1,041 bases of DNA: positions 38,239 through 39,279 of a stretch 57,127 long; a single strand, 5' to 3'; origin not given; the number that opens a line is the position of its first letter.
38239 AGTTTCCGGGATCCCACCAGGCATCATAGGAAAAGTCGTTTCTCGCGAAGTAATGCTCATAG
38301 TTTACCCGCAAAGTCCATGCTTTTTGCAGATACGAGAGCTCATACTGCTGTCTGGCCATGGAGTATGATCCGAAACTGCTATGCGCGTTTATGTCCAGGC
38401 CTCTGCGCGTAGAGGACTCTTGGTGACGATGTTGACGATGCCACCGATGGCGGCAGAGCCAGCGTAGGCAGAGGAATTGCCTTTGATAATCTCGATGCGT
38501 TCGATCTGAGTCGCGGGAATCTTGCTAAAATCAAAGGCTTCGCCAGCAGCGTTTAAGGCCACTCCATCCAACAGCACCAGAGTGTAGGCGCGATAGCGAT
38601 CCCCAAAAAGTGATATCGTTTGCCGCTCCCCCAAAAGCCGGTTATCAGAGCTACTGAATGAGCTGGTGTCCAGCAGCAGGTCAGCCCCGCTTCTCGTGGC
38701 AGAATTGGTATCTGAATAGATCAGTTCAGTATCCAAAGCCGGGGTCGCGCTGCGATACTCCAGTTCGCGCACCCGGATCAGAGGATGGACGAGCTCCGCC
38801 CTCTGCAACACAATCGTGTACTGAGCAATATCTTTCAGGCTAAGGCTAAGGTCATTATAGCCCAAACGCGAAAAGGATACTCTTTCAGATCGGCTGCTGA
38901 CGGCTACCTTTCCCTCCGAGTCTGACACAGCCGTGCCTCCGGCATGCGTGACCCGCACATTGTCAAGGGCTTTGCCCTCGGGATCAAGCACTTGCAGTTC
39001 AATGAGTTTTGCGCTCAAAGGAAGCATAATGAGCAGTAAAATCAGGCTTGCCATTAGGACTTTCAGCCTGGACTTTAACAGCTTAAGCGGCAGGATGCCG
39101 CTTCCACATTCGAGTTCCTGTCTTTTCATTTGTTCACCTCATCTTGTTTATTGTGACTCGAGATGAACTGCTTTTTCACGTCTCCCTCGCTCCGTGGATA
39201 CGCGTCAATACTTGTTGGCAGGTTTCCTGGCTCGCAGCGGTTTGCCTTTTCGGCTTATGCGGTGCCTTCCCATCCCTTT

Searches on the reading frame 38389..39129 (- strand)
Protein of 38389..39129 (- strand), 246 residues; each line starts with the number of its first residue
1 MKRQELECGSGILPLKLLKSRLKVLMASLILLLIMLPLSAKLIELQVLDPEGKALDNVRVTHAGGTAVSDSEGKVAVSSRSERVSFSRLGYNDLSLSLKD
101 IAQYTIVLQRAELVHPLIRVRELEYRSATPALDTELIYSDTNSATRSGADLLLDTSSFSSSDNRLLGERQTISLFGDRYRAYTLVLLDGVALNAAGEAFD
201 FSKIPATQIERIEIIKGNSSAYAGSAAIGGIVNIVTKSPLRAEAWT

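Call 5: search_protein_families(library=pfam, proteins=[window:38389-39129:-], max_evalue=0.01)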
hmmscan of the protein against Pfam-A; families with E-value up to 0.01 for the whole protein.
window:38389-39129:- (246 aa): 1 family
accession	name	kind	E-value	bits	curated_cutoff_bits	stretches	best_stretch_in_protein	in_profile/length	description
PF07715.20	Plug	-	1.5e-12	48.4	23.9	1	143-231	20-107/107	TonB-dependent Receptor Plug Domain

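Call 6: search_protein_families(library=ncbifam, proteins=[window:38389-39129:-], max_evalue=0.01)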
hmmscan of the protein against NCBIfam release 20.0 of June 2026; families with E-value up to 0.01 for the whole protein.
window:38389-39129:- (246 aa): 26 families (the best 25 are shown)
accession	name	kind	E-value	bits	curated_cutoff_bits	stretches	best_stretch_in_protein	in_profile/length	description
TIGR01779.1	TonB-B12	equivalog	1.1e-15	57.2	599.7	1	162-239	79-156/614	TonB-dependent vitamin B12 receptor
NF007926.1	PRK10641.1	equivalog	1.8e-13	50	836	1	181-238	96-155/617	TonB-dependent vitamin B12 receptor BtuB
NF007478.2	PRK10064.1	equivalog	6.6e-11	41.2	745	1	168-238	85-159/663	catecholate siderophore receptor CirA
NF049945.1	TonB_dep_FCYXU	equivalog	1.5e-10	40.4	825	1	165-243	91-173/697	TonB-dependent receptor, FCYXU motif-type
NF052649.1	TonRcptRhtA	equivalog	1.8e-09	36.4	1100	1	174-238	101-166/744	TonB-dependent siderophore receptor RhtA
TIGR01783.1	TonB-siderophor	subfamily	2.7e-09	36.2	223.5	1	150-240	24-111/649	TonB-dependent siderophore receptor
NF010051.0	PRK13528.1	subfamily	3.7e-09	35.4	583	1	202-240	137-175/727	FepA family TonB-dependent siderophore receptor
NF010010.0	PRK13483.1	equivalog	3.9e-09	35.1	927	1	167-238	86-164/660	ligand-gated channel protein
TIGR01785.1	TonB-hemin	subfamily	5.6e-09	35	316.85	1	145-239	35-131/677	TonB-dependent heme/hemoglobin receptor family protein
NF050067.1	TonBEntbctnRecCfrA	equivalog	9.5e-09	34.1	1200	1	181-238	94-159/698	TonB-dependent ferric enterobactin receptor CfrA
NF010048.1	PRK13524.1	subfamily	1.3e-08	33.8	493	1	202-240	141-179/744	FepA family TonB-dependent siderophore receptor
NF010011.0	PRK13484.1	equivalog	1.8e-08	33.2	1197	1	169-245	85-166/682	IreA family TonB-dependent siderophore receptor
TIGR01786.1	TonB-hemlactrns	subfamily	2.6e-08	32.7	323.75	1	184-239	75-136/719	TonB-dependent hemoglobin/transferrin/lactoferrin family receptor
NF010012.0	PRK13486.1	equivalog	1e-07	30.8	924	1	180-238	93-159/696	TonB-dependent receptor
NF038079.1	TonB_sider_MxcH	equivalog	2.1e-07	29.4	925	1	184-239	186-241/792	TonB-dependent siderophore myxochelin receptor MxcH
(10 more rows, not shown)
